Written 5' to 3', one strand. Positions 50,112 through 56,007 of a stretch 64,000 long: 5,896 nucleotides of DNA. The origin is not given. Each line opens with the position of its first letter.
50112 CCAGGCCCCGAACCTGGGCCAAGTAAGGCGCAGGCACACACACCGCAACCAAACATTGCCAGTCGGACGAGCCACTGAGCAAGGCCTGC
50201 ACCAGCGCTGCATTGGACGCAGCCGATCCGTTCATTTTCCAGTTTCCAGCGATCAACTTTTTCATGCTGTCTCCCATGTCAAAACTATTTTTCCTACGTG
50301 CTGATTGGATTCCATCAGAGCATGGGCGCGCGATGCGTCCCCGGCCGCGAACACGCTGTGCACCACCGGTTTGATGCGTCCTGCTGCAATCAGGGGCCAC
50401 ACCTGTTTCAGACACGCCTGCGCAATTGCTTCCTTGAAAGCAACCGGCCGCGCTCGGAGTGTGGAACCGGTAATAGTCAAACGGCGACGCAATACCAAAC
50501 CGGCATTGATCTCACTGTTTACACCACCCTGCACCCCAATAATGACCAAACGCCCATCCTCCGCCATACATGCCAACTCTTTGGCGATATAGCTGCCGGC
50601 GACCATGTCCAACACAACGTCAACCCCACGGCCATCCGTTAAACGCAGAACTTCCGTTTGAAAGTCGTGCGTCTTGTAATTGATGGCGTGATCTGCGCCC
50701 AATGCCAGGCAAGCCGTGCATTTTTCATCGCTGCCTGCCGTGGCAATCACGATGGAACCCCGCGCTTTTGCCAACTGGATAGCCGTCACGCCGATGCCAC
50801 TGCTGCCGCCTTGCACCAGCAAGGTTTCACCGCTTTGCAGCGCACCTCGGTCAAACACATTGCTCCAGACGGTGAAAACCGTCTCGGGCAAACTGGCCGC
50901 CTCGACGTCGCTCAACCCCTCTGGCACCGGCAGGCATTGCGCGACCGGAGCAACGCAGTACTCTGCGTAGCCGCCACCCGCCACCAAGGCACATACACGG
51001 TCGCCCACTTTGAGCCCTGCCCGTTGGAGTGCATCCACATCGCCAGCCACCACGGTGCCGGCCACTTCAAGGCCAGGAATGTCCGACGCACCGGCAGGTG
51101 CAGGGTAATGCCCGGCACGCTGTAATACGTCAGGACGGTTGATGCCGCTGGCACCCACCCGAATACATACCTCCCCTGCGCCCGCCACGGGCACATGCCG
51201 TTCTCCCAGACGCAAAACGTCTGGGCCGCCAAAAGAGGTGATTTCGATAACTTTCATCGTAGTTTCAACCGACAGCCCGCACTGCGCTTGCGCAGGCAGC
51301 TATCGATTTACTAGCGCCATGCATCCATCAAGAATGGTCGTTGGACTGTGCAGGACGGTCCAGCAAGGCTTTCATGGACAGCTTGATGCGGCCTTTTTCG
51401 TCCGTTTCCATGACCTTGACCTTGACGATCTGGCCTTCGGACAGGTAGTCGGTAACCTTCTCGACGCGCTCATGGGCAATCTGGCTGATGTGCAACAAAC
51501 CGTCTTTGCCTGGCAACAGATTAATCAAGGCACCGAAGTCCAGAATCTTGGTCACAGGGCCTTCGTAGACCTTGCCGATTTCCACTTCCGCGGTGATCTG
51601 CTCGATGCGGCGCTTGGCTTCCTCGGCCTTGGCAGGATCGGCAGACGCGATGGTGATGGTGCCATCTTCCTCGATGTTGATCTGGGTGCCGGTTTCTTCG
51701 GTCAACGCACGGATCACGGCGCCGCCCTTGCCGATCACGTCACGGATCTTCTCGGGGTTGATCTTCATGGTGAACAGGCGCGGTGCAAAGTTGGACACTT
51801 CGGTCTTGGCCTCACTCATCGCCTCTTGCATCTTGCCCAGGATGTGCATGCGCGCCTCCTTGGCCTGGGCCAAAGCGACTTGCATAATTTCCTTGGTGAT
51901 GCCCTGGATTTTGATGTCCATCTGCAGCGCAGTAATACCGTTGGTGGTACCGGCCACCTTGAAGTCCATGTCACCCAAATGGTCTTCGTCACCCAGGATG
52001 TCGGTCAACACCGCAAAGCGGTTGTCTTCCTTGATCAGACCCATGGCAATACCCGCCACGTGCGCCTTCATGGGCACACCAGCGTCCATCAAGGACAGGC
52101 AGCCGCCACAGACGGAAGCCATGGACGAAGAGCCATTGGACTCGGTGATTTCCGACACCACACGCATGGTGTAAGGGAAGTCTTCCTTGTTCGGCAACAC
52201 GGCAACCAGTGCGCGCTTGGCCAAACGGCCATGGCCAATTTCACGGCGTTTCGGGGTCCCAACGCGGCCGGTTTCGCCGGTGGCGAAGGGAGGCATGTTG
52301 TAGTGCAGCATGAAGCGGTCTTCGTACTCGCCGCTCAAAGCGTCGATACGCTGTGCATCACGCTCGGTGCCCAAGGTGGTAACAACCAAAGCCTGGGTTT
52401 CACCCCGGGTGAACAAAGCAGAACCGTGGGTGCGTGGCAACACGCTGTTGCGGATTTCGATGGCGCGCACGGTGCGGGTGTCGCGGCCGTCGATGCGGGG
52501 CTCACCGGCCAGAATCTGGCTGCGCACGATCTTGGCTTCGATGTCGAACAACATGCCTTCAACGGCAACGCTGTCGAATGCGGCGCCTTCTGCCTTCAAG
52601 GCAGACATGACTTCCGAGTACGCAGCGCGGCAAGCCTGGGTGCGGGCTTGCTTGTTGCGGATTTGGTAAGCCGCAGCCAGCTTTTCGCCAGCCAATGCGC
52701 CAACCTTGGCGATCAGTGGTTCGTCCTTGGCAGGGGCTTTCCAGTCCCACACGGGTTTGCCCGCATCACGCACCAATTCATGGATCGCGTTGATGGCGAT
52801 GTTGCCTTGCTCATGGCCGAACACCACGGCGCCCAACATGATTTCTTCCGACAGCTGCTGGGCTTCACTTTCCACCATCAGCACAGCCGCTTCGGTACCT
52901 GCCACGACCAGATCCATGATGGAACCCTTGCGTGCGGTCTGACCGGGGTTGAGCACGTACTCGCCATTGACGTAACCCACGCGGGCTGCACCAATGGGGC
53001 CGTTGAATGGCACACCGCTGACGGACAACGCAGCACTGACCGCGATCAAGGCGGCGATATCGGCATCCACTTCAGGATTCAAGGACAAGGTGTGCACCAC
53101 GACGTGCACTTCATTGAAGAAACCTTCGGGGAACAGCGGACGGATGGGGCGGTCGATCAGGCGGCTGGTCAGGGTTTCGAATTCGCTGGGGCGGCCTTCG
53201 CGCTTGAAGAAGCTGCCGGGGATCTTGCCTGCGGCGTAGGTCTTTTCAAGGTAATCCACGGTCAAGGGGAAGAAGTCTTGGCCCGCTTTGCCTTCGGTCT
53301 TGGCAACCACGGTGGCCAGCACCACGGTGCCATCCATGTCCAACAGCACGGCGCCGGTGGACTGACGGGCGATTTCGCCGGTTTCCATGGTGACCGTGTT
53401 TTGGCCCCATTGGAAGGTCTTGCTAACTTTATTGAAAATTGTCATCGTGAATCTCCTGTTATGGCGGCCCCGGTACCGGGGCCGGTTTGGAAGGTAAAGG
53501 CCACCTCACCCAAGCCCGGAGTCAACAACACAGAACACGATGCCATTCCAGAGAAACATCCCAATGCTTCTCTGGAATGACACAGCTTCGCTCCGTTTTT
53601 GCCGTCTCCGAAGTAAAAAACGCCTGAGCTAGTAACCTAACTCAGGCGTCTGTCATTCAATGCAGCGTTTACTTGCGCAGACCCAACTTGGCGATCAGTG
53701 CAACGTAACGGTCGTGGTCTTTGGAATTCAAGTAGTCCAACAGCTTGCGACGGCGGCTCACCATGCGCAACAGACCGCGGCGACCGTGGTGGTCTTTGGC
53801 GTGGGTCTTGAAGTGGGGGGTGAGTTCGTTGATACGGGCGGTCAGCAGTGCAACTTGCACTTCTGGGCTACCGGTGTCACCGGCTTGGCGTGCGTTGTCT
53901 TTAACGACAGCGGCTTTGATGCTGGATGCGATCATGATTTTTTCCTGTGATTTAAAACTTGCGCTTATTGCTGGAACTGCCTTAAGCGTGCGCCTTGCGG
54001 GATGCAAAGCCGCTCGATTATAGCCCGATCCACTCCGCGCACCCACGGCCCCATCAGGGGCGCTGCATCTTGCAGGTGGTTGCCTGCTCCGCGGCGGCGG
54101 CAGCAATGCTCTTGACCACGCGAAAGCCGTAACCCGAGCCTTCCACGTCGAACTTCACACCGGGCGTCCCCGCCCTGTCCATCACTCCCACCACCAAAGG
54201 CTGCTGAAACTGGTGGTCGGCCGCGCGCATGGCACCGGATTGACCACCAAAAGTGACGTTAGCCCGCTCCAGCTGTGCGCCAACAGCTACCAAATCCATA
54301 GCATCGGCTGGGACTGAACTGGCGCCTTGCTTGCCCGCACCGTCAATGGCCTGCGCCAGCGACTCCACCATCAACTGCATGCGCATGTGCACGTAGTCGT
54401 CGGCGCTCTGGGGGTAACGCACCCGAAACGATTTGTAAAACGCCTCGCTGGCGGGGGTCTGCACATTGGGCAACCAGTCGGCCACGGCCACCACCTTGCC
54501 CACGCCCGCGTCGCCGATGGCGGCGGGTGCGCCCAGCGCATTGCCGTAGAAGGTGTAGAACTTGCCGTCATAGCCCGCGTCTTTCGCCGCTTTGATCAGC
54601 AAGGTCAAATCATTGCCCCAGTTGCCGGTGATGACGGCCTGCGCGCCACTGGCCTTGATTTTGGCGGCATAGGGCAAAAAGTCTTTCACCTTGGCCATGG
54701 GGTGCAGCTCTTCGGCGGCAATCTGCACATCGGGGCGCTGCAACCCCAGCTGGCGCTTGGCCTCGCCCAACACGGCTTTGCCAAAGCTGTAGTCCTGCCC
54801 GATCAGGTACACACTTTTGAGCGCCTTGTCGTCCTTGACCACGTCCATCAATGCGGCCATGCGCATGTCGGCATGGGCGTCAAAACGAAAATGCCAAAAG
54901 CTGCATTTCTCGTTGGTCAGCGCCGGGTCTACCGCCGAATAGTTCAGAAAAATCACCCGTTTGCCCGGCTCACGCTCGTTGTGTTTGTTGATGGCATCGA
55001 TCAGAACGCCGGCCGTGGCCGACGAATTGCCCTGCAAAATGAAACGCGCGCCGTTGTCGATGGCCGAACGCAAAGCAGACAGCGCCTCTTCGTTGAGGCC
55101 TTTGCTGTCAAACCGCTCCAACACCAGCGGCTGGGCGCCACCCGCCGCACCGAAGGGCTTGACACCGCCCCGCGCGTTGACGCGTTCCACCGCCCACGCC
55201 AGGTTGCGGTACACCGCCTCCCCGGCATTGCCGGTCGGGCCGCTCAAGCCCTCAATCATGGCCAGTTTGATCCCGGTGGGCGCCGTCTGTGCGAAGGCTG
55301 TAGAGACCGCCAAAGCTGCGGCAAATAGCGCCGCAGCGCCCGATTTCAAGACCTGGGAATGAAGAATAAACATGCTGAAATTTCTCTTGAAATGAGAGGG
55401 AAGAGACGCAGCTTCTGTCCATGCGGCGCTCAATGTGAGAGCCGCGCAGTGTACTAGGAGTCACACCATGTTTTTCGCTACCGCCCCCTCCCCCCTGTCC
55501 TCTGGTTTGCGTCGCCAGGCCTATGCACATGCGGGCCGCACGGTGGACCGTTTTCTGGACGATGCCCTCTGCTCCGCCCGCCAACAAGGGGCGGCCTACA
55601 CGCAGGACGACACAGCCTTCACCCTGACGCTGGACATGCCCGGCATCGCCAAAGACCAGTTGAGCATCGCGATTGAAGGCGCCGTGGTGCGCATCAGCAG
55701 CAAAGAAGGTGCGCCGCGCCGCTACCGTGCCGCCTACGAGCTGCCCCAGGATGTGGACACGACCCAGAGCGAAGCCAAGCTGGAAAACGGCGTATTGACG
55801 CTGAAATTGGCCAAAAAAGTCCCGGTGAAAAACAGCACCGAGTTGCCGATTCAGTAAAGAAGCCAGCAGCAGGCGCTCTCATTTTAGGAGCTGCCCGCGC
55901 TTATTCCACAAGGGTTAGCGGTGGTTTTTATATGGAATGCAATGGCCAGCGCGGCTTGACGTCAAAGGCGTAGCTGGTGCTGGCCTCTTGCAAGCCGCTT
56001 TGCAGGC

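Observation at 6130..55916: Dispersed 42-bp DNA motif with invariant spacing, at least nine copies inside and between genes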

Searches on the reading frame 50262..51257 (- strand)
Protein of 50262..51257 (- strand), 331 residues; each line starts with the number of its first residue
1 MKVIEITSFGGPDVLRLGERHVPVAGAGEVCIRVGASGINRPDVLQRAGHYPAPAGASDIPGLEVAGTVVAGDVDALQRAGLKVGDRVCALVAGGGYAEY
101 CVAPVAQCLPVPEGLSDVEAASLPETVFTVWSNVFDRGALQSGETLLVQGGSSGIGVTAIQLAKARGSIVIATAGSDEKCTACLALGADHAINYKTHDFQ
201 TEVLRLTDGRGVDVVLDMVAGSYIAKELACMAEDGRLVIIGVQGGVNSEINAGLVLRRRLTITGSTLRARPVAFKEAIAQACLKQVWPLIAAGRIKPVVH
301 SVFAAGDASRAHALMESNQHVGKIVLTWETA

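Call 54: search_protein_families(library=pfam, proteins=[window:50262-51257:-], max_evalue=0.00001)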
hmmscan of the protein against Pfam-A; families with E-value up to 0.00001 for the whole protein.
window:50262-51257:- (331 aa): 3 families
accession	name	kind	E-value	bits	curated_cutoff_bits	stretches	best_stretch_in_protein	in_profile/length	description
PF00107.32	ADH_zinc_N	-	2.5e-30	105.5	31.8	1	154-279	1-125/129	Zinc-binding dehydrogenase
PF13602.12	ADH_zinc_N_2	-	5.8e-28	98.9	27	1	186-326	1-134/134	Zinc-binding dehydrogenase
PF08240.17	ADH_N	-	4.2e-14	53.1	23.5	1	26-113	1-104/104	Alcohol dehydrogenase GroES-like domain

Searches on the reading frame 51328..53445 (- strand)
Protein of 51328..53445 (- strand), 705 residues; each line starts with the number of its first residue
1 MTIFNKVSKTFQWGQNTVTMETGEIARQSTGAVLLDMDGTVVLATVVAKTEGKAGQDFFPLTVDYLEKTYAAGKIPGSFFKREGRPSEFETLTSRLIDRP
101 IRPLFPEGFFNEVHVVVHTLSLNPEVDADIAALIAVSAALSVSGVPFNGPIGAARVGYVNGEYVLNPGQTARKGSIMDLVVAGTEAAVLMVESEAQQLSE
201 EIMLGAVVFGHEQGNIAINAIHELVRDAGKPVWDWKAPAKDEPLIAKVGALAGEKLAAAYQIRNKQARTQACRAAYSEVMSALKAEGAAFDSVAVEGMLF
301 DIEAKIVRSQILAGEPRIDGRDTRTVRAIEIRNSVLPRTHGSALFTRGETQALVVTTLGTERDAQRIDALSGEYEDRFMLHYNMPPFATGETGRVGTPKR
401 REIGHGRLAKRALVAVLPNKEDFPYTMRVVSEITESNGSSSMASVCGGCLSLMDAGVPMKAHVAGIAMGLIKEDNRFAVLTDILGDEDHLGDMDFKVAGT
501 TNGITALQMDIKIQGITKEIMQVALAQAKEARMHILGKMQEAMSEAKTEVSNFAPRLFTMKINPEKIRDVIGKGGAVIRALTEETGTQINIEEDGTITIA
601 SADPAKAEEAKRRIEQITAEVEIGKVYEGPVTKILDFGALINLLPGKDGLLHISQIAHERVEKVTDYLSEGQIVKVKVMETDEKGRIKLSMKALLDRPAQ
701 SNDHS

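Call 54: search_protein_families(library=pfam, proteins=[window:51328-53445:-], max_evalue=0.00001)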
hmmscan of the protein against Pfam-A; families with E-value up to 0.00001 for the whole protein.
window:51328-53445:- (705 aa): 5 families
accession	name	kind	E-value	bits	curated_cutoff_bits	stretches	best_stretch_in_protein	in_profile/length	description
PF01138.27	RNase_PH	-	1e-55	188.1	25.5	2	326-458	2-130/130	3' exoribonuclease family, domain 1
PF03726.19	PNPase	-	1.9e-19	70.3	24.6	1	244-322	2-81/81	Polyribonucleotide nucleotidyltransferase, RNA binding domain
PF03725.20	RNase_PH_C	-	1.5e-17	63.7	20.8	1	149-212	1-66/67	3' exoribonuclease family, domain 2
PF00575.29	S1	-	8.5e-16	58.5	22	1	621-692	2-74/74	S1 RNA binding domain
PF00013.35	KH_1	-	1.9e-13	50.4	21.5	1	559-616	3-66/66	KH domain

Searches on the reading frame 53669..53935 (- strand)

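Call 54: search_protein_families(library=pfam, proteins=[window:53669-53935:-], max_evalue=0.00001)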
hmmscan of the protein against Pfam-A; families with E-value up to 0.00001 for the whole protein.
window:53669-53935:- (88 aa): 1 family
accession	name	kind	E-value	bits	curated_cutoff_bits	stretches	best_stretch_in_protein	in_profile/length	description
PF00312.27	Ribosomal_S15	-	1.5e-35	121.6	31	1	7-87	1-81/81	Ribosomal protein S15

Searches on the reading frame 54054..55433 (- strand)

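Call 9: search_protein_families(library=pfam, proteins=[window:54054-55433:-], max_evalue=0.01)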
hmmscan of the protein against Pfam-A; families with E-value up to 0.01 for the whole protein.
window:54054-55433:- (459 aa): 3 families
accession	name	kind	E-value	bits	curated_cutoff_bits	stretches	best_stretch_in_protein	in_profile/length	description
PF13458.12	Peripla_BP_6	-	1.1e-57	196.8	31.7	1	55-422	2-342/343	Periplasmic binding protein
PF13433.12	Peripla_BP_5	-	6.7e-07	29.2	27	1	202-378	131-306/363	Periplasmic binding protein domain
PF01094.35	ANF_receptor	-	0.00019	21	25.4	1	159-404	74-334/353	Receptor family ligand binding region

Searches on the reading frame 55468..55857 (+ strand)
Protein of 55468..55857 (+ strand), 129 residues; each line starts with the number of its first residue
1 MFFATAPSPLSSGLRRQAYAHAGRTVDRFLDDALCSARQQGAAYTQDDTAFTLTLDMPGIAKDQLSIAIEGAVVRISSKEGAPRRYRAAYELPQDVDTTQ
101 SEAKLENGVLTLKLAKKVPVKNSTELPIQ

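Call 54: search_protein_families(library=pfam, proteins=[window:55468-55857:+], max_evalue=0.00001)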
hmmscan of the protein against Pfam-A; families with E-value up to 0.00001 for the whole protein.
window:55468-55857:+ (129 aa): 1 family
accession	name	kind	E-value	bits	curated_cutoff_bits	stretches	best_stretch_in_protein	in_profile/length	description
PF00011.27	HSP20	-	1.8e-13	50.9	20.8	1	46-125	4-96/102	Hsp20/alpha crystallin family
